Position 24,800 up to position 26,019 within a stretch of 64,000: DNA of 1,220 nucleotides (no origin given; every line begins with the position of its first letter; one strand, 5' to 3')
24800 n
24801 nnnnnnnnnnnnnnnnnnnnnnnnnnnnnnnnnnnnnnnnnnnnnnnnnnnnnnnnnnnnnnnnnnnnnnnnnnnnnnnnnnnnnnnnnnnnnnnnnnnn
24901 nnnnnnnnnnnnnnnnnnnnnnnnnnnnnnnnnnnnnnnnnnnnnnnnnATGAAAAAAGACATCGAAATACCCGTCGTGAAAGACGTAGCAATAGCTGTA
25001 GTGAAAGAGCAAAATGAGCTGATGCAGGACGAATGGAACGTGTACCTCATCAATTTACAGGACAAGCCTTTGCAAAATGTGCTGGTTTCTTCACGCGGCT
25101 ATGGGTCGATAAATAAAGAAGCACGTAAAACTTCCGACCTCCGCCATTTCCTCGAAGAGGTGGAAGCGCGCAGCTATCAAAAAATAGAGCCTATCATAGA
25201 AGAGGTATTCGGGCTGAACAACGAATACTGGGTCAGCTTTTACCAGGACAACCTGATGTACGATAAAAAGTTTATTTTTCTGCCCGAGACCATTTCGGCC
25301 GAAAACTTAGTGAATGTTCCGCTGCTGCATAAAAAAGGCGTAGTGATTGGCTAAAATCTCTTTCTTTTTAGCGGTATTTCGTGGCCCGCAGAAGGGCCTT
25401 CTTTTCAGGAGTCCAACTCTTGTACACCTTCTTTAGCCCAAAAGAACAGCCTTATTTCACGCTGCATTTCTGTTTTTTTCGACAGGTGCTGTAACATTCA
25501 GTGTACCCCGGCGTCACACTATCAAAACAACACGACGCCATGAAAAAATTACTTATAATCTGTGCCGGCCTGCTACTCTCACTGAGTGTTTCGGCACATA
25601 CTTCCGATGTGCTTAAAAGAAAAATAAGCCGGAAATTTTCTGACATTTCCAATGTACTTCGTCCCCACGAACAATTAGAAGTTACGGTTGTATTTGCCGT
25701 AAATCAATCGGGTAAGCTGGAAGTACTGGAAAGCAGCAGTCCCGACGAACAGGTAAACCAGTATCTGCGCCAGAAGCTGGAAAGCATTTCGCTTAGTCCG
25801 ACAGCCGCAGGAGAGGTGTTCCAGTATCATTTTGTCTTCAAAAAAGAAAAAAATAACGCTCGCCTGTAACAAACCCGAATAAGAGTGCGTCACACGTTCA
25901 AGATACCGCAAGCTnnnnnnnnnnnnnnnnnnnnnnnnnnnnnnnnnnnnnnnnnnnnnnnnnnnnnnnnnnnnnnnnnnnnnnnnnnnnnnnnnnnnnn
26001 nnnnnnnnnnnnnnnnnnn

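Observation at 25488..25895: Two adjacent envelope genes each carry the same ECF promoter as a sigma factor gene 31 kb away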

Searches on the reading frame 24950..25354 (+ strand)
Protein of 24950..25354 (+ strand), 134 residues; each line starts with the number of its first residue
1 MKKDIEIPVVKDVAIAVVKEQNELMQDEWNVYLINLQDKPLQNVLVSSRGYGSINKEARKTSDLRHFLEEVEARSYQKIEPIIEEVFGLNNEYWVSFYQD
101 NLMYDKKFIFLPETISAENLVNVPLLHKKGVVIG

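Call 7: search_protein_families(library=pfam, proteins=[window:24950-25354:+], max_evalue=0.1)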
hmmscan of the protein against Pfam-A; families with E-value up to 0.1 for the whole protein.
window:24950-25354:+ (134 aa): 0 families

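Call 8: search_protein_families(library=ncbifam, proteins=[window:24950-25354:+], max_evalue=0.1)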
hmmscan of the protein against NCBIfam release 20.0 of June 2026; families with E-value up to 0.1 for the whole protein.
window:24950-25354:+ (134 aa): 1 family
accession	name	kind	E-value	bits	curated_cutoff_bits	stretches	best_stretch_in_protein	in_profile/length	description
NF009871.0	PRK13331.1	equivalog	0.032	13.5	251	1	14-44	62-92/253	pantothenate kinase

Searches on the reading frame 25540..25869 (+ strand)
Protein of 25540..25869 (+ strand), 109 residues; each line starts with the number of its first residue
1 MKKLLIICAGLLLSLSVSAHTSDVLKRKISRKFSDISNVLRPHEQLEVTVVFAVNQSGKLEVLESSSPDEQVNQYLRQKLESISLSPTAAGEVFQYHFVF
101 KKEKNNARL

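Call 7: search_protein_families(library=pfam, proteins=[window:25540-25869:+], max_evalue=0.1)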
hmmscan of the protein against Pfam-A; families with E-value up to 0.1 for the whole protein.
window:25540-25869:+ (109 aa): 1 family
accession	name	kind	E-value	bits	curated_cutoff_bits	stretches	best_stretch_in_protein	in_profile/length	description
PF16232.10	DUF4891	-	0.03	15.3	32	1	44-82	27-66/92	Domain of unknown function (DUF4891)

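Call 8: search_protein_families(library=ncbifam, proteins=[window:25540-25869:+], max_evalue=0.1)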
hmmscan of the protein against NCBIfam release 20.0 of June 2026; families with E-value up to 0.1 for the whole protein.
window:25540-25869:+ (109 aa): 1 family
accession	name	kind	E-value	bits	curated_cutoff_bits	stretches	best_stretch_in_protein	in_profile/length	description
NF033768.1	myxo_SS_tail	domain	0.014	15.5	40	1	42-101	29-92/92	AgmX/PglI C-terminal domain-containing protein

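Call 31: find_homologous_proteins(query=window:25540-25869:+, max_evalue=0.01)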
Query window:25540-25869:+ (109 aa): 1 proteins with E <= 0.01 among 48 candidates.
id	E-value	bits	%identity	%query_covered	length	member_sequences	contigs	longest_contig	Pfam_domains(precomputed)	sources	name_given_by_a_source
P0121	2.3e-61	222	100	100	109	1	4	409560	-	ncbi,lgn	-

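Call 49: search_protein_representatives(protein=window:25540-25869:+)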
Query: 109 residues. Proteins with E-value up to 0.001 (for the whole library): 16; up to 1e-10: 1; up to 1e-30: 1. The best 16 are listed.
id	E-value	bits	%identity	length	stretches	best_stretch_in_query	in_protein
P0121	7.2e-62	221.6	100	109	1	1-109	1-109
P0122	1.2e-10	57.6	36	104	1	1-101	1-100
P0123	1.5e-10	57.3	39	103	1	3-103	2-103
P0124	1.1e-07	48.1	30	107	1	3-103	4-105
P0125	9.0e-07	45.2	43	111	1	1-103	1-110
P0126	2.9e-05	40.4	33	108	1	1-102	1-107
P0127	3.2e-05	40.2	34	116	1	1-103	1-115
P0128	4.2e-05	39.9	40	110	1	26-102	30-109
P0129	6.0e-05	39.4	31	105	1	3-103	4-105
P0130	6.1e-05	39.3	32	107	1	5-102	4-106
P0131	7.2e-05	39.1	32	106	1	1-103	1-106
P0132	1.9e-04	37.8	33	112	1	25-102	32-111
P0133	2.9e-04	37.2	35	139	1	4-103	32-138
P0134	4.3e-04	36.6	29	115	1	7-101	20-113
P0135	6.0e-04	36.2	33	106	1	5-104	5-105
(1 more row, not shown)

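Call 52: find_encoding_contigs(protein=P0122, flank=6000, max_places=3)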
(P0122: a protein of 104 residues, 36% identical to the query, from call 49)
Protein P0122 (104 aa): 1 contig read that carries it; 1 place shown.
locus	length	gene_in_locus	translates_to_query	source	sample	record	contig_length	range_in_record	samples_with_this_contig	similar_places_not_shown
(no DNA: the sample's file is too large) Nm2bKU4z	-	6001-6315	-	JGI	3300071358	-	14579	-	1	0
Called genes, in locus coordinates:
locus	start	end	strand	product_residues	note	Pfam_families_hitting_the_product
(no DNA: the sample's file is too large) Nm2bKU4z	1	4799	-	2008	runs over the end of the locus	PF14240:YHYH, PF06804:BamC_C (faint), PF06832:BiPBP_C (faint), PF11060:DUF2861 (faint), PF08308:PEGA (faint), PF16967:TcfC (faint), PF13573:SprB, PF18962:Por_Secre_tail, +2 more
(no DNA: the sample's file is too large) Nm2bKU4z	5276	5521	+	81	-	-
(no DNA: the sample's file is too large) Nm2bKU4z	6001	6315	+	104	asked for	-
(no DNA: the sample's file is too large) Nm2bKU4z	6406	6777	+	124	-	?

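Call 53: find_encoding_contigs(protein=P0123, flank=6000, max_places=3)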
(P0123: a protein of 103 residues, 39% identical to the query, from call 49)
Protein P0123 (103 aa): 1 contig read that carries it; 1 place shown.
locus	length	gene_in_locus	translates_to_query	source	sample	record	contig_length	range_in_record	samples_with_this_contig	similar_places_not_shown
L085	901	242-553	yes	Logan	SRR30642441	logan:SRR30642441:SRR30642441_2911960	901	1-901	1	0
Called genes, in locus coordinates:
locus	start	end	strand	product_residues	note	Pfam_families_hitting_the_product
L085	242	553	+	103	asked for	-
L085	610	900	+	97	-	?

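Call 54: find_encoding_contigs(protein=P0125, flank=6000, max_places=3)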
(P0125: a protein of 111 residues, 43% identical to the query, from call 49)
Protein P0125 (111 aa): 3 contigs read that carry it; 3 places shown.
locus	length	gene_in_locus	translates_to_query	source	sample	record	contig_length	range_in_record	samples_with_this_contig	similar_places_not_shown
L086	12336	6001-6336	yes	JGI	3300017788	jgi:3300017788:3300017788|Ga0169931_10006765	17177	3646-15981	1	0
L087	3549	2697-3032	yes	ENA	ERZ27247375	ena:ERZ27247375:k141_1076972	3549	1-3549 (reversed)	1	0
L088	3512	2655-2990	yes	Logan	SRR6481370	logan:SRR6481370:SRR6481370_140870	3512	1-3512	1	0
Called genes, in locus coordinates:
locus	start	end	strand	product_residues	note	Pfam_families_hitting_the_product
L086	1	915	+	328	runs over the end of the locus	PF01380:SIS (weak), PF10432:bact-PGI_C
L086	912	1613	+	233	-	PF21948:LplA-B_cat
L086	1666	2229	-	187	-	PF12895:ANAPC3 (weak), PF13176:TPR_7 (faint), PF13181:TPR_8 (faint), PF25062:ARM_TT21_N (weak), PF00515:TPR_1 (weak), PF07719:TPR_2 (weak), PF13414:TPR_11 (weak), PF14559:TPR_19, +6 more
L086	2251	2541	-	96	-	-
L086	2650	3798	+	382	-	PF00144:Beta-lactamase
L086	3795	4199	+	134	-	-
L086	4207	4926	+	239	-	PF10108:DNA_pol_B_exo2, PF13482:RNase_H_2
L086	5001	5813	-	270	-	-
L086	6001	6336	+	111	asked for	-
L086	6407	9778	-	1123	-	PF17757:UvrB_inter, PF02559:CarD_TRCF_RID, PF00270:DEAD, PF04851:ResIII, PF00271:Helicase_C, PF03461:TRCF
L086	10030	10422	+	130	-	-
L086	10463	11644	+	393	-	PF01883:FeS_assembly_P, PF10609:ParA, PF01656:CbiA, PF02374:ArsA_ATPase (weak), PF09140:MipZ (weak), PF13614:AAA_31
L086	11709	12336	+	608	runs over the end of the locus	?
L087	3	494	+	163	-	?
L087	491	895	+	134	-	-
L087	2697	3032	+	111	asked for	-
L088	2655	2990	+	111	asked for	-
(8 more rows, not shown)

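Call 55: find_encoding_contigs(protein=P0127, flank=6000, max_places=3)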
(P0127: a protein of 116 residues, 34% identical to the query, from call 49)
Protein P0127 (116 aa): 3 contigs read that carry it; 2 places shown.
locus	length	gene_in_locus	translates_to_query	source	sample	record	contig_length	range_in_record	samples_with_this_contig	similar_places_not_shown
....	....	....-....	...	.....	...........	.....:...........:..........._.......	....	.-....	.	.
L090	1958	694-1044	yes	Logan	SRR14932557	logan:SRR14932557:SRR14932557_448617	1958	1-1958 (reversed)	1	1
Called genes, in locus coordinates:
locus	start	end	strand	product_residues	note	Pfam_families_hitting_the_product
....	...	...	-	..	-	-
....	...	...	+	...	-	-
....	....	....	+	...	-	-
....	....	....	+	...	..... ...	-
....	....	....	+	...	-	-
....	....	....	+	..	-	-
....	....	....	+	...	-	-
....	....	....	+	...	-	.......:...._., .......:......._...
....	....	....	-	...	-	?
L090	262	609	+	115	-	-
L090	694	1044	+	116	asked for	-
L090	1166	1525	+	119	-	-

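Call 57: predict_structure(alignment_id=A3)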
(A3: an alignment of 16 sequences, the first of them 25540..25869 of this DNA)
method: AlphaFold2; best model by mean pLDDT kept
length: 109 residues; sequences in the alignment: 16
mean_pLDDT: 84.8   pTM: 0.69
mean pLDDT of the five models: 84.8, 84.5, 81.9, 80.6, 80.0
residues with pLDDT >= 90: 64; 70-90: 23; 50-70: 22; < 50: 0
segments of 3 or more residues with pLDDT < 50: none
pLDDT, mean of each block of 10 residues (from residue 1): 56 64 91 86 91 96 94 94 94 93 71
secondary structure, 60 per line:
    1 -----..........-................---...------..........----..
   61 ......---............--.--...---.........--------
elements in order: H6-15 H17-32 E45-54 E59-66 H70-81 E93-101

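Call 59: fold_search(model_id=the predicted structure, library=pdb)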
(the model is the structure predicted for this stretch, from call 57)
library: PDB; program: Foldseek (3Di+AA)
matches with E <= 10: 545; with E <= 0.001: 0
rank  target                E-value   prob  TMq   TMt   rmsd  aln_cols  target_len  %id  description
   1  6sly_MODEL_1_A        1.4e-02  0.99  0.51  0.51   4.2        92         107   13  NMR solution structure of Helicobacter pylori TonB-CTD (residues 179-285) (released 2020-03-25)
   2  5lw8_MODEL_1_A        1.9e-02  0.54  0.31  0.35   6.1        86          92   15  NMR solution structure of Helicobacter pylori TonB-CTD (residues 194-285) (released 2016-10-19)
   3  2m2k_MODEL_1_A        2.9e-02  0.77  0.35  0.31   7.1        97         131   14  The structure of HasB CTD (released 2013-04-10)
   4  6fip_MODEL_1_A        7.7e-02  0.91  0.43  0.47   5.5        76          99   24  Solution NMR structure of Pseudomonas aeruginosa TonB CTD (released 2018-08-29)
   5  1lr0                  8.8e-02  0.41  0.34  0.31  10.5       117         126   15  Pseudomonas aeruginosa TolA Domain III, Seleno-methionine Derivative (released 2002-05-29)
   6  7zc8_A                9.3e-02  0.92  0.44  0.53   3.7        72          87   21  Crystal structure of the C-terminal domain of FusB, a TonB homologue (released 2022-08-17)
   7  7zc8_B                1.0e-01  0.87  0.41  0.50   3.4        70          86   20  Crystal structure of the C-terminal domain of FusB, a TonB homologue (released 2022-08-17)
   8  2gsk_B                1.0e-01  0.82  0.40  0.51   4.2        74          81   16  Structure of the BtuB:TonB Complex (released 2006-06-13)
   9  1u07_A                1.2e-01  0.92  0.44  0.52   3.3        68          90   19  Crystal Structure of the 92-residue C-term. part of TonB with significant structural changes compared to shorter fragm (released 2004-11-30)
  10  6i97_D                1.3e-01  0.77  0.42  0.49   5.3        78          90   23  Structure of the ferrioxamine B transporter FoxA from Pseudomonas aeruginosa in complex with ferrioxamine B and a C-te (released 2019-08-28)
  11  2grx_C                1.3e-01  0.54  0.36  0.47   5.1        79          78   16  Crystal structure of TonB in complex with FhuA, E. coli outer membrane receptor for ferrichrome (released 2006-06-13)
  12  9dc4_T                1.5e-01  0.84  0.42  0.51   4.0        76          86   17  Transferrin Binding Protein A in complex with transferrin binding protein B, transferrin and globular domain of TonB (released 2026-03-04)
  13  1xx3_MODEL_1_A        2.1e-01  0.89  0.46  0.54   3.2        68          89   16  Solution Structure of Escherichia coli TonB-CTD (released 2005-02-15)
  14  7lsd_A                2.1e-01  0.28  0.21  0.17   5.9        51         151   14  Crystal structure of near-infrared fluorescent protein miRFP718nano (released 2022-02-23)
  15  1u07_B                2.2e-01  0.84  0.45  0.54   3.9        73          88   18  Crystal Structure of the 92-residue C-term. part of TonB with significant structural changes compared to shorter fragm (released 2004-11-30)
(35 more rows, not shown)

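Call 74: search_protein_families(library=pfam, alignment_id=A3, max_evalue=0.1)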
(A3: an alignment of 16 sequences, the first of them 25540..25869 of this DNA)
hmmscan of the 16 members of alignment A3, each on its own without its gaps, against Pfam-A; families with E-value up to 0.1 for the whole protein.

A. member 1, window:25540-25869:+ (109 aa): 1 family
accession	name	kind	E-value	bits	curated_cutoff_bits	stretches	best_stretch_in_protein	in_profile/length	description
PF16232.10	DUF4891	-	0.03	15.3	32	1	44-82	27-66/92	Domain of unknown function (DUF4891)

B. families by the number of members that match (of 16 scanned): 18 families
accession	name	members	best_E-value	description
PF16232.10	DUF4891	4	0.012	Domain of unknown function (DUF4891)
PF13103.11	TonB_2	2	0.002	TonB C terminal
PF03544.19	TonB_C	1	0.00093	Gram-negative bacterial TonB protein C-terminal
PF18820.6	BD_b_sandwich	1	0.0022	Bdellovibrio Beta-sandwich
PF00404.24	Dockerin_1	1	0.0023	Dockerin type I domain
PF03748.19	FliL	1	0.011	Flagellar basal body-associated protein FliL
PF14034.11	Spore_YtrH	1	0.014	Sporulation protein YtrH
PF18660.6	Tsi6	1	0.014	Tsi6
PF16339.10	DUF4969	1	0.021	Domain of unknown function (DUF4969)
PF15043.11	CNRIP1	1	0.031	CB1 cannabinoid receptor-interacting protein 1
PF25099.1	GOLD_PATL1_C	1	0.037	Patellin-1-like, C-terminal GOLD domain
PF04371.20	PAD_porph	1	0.045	Porphyromonas-type peptidyl-arginine deiminase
PF14763.12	HPS3_C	1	0.046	Hermansky-Pudlak syndrome 3 protein, C-terminal region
PF12229.13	PG_binding_4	1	0.053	Putative peptidoglycan binding domain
PF09716.15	ETRAMP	1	0.057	Malarial early transcribed membrane protein (ETRAMP)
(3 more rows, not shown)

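Call 75: search_solved_structures(query=A3, max_evalue=1)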
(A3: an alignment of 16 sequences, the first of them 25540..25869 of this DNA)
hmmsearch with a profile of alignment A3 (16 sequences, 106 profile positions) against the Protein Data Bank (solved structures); distinct sequences matched with E-value up to 1: 9.
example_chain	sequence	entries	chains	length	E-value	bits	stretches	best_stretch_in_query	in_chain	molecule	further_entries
6pq8_A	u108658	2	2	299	0.0042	20.4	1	1-40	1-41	Beta-lactamase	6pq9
6sly_A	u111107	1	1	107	0.068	16.5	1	25-71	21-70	Protein TonB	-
5lw8_A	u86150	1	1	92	0.098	16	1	26-71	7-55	Protein TonB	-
1z77_A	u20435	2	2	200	0.44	13.9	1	25-96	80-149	transcriptional regulator (TetR family) | Transcriptional regulator, TetR family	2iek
2id6_A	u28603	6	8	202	0.45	13.8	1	25-96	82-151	TRANSCRIPTIONAL REGULATOR, TetR FAMILY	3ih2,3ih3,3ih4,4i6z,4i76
2e5a_A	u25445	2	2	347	0.46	13.8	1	39-84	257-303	Lipoyltransferase 1 | Lipoyltransferase 1, mitochondrial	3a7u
1zkg_A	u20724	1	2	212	0.5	13.7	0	25-96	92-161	transcriptional regulator, TetR family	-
2hjm_A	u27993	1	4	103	0.61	13.4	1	25-79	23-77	Hypothetical protein PF1176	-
7zc8_B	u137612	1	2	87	0.66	13.3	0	30-67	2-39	Protein TonB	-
